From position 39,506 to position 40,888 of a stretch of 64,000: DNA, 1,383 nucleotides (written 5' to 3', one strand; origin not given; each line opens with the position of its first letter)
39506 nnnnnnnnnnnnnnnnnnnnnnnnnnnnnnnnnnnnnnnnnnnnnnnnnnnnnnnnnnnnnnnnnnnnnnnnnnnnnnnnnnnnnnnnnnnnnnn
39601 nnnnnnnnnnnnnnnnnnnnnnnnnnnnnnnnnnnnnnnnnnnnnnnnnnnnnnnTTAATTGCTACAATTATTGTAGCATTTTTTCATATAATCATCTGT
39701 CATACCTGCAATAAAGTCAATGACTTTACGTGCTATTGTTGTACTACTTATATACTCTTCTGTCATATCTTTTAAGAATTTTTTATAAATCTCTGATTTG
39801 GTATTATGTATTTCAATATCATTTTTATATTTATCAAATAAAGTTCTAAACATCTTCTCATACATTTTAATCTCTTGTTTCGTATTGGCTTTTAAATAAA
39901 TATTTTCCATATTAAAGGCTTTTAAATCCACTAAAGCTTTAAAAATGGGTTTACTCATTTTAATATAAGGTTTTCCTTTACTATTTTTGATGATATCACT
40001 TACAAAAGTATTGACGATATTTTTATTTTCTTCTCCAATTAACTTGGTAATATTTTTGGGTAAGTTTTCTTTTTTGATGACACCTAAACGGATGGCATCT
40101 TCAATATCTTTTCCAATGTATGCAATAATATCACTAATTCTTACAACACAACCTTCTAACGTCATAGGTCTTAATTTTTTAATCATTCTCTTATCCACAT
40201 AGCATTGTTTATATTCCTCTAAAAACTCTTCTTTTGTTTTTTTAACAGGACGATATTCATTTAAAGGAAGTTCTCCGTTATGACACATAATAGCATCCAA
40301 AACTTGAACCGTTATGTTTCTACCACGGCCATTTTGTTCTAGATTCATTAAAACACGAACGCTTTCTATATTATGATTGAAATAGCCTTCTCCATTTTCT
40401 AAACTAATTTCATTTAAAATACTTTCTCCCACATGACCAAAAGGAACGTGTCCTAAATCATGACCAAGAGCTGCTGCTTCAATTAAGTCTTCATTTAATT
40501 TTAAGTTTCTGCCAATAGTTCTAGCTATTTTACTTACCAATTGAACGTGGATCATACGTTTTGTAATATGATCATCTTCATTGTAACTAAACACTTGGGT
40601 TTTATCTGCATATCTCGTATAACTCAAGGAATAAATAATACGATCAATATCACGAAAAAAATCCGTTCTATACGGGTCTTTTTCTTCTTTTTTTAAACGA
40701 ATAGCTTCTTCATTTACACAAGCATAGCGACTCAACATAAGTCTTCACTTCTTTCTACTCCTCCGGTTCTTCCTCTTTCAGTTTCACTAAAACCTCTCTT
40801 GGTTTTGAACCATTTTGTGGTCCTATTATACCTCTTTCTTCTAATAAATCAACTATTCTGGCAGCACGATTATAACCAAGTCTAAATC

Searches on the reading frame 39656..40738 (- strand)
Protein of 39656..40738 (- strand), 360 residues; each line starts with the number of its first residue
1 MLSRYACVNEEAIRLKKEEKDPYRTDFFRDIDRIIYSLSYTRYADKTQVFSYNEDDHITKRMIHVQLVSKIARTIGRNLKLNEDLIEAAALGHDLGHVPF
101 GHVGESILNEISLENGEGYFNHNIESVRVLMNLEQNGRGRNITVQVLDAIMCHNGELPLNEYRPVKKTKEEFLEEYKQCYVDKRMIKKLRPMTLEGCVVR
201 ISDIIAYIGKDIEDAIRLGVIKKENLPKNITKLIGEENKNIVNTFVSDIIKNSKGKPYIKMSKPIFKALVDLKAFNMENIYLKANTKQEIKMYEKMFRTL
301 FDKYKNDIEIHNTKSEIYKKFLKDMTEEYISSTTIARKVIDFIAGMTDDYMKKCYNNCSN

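Call 62: search_protein_families(library=pfam, proteins=[window:39656-40738:-], max_evalue=0.001)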
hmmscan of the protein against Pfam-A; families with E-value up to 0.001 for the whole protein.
window:39656-40738:- (360 aa): 2 families
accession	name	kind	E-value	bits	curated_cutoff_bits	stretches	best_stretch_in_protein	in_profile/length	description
PF01966.28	HD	-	9.3e-13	48.9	22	1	62-206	2-114/116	HD domain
PF13286.11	HD_assoc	-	4.3e-11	43.6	22.2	1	259-356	1-90/91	Phosphohydrolase-associated domain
